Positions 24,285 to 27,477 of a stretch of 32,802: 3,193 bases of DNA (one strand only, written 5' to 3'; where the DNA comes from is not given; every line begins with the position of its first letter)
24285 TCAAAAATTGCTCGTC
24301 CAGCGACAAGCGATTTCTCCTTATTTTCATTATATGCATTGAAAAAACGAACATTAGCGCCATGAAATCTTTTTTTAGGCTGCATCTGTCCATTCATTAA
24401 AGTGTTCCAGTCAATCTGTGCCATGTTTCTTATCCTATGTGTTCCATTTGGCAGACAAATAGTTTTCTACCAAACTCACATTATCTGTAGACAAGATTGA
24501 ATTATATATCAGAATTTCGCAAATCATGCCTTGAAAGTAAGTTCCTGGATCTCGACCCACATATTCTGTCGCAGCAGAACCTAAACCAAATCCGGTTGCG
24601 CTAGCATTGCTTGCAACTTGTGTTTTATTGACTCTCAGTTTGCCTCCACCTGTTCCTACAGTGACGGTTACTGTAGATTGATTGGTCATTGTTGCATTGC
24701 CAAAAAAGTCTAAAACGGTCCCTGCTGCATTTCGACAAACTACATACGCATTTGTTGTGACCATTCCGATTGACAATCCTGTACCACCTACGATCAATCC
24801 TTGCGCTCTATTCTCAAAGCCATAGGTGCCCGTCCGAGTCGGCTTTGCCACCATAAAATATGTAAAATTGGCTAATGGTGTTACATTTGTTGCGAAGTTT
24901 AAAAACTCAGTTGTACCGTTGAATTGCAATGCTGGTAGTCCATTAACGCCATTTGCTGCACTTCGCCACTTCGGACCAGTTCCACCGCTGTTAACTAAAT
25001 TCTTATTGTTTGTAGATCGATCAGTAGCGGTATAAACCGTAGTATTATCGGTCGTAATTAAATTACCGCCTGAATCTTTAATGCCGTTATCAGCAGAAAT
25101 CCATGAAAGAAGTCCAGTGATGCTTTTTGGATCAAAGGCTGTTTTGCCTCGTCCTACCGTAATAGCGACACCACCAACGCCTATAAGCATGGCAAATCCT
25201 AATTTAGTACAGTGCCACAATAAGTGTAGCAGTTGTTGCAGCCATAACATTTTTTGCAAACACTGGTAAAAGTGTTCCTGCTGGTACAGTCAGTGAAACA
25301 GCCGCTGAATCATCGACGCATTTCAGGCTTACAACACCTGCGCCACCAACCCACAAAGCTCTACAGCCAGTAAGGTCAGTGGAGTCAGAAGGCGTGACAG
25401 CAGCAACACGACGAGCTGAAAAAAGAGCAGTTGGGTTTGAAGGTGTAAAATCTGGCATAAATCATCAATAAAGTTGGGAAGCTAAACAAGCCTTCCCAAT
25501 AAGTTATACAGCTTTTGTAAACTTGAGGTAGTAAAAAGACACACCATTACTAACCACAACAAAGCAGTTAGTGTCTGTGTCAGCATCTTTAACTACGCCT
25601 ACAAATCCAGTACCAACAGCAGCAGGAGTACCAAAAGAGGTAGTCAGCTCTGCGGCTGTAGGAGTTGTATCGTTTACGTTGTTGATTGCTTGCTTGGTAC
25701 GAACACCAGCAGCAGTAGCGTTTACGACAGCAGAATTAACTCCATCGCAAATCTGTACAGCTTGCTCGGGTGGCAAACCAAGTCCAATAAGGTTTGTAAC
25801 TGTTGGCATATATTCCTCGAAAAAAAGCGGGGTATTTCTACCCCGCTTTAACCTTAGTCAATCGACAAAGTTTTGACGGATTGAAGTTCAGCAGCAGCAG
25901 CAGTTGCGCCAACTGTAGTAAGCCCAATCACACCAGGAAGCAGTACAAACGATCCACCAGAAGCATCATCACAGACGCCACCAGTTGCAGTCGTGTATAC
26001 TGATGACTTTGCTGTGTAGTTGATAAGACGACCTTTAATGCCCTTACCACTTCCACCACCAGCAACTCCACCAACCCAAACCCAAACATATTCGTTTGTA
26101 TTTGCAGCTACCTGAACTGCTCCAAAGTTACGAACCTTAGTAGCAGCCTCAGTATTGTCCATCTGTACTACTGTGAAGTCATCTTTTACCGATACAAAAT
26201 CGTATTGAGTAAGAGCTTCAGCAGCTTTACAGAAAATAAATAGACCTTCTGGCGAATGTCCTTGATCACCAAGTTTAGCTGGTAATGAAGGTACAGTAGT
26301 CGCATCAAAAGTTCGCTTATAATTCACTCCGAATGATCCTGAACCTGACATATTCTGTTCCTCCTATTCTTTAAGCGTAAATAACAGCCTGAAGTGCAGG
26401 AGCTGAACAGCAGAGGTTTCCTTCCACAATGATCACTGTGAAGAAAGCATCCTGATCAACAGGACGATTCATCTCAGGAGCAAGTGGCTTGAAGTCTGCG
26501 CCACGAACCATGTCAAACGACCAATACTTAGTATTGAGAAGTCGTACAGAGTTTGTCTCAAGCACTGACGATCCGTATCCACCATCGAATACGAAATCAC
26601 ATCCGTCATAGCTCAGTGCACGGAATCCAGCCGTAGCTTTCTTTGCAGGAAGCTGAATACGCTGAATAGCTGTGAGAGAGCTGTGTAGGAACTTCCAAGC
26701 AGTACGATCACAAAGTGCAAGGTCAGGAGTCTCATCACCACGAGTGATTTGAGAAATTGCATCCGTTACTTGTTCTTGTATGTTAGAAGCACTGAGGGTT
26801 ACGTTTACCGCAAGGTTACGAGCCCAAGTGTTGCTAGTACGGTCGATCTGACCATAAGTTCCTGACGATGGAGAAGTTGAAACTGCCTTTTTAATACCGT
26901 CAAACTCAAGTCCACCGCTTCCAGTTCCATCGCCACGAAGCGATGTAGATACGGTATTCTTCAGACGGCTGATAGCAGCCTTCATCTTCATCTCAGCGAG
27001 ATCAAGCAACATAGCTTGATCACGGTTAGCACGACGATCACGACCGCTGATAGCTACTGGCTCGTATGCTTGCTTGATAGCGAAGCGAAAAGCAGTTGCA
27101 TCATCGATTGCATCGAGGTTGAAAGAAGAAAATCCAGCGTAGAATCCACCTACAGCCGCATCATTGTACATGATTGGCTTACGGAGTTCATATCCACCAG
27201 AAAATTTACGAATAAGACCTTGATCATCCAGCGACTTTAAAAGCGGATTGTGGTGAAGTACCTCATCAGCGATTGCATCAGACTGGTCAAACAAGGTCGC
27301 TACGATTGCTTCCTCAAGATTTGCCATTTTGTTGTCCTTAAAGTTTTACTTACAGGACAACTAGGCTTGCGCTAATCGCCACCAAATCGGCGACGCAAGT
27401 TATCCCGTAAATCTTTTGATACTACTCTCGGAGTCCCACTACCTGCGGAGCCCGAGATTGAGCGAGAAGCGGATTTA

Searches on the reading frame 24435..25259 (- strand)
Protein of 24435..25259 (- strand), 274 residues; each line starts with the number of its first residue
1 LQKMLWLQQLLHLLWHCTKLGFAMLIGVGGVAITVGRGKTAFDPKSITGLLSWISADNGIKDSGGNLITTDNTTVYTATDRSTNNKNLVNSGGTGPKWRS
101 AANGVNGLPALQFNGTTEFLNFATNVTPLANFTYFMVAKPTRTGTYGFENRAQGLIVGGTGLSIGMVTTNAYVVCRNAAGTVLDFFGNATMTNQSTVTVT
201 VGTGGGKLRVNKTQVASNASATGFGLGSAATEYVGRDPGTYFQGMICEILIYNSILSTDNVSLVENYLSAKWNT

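Call 75: search_protein_families(library=pfam, proteins=[window:24435-25259:-], max_evalue=0.001)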
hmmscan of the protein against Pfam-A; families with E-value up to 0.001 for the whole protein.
window:24435-25259:- (274 aa): 1 family
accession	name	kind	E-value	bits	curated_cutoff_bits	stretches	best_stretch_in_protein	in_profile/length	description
PF13385.13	Laminin_G_3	-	6.4e-08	33.3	27.6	1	116-261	3-150/151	Concanavalin A-like lectin/glucanases superfamily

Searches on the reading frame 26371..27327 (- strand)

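Call 11: search_protein_families(library=phrogs, proteins=[window:26371-27327:-], max_evalue=0.001)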
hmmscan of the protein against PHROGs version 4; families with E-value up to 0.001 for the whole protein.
window:26371-27327:- (318 aa): 1 family
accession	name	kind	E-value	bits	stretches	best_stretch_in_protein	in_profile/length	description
phrog_9953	-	head and packaging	2.3e-64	218.9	1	2-316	7-326/329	major head protein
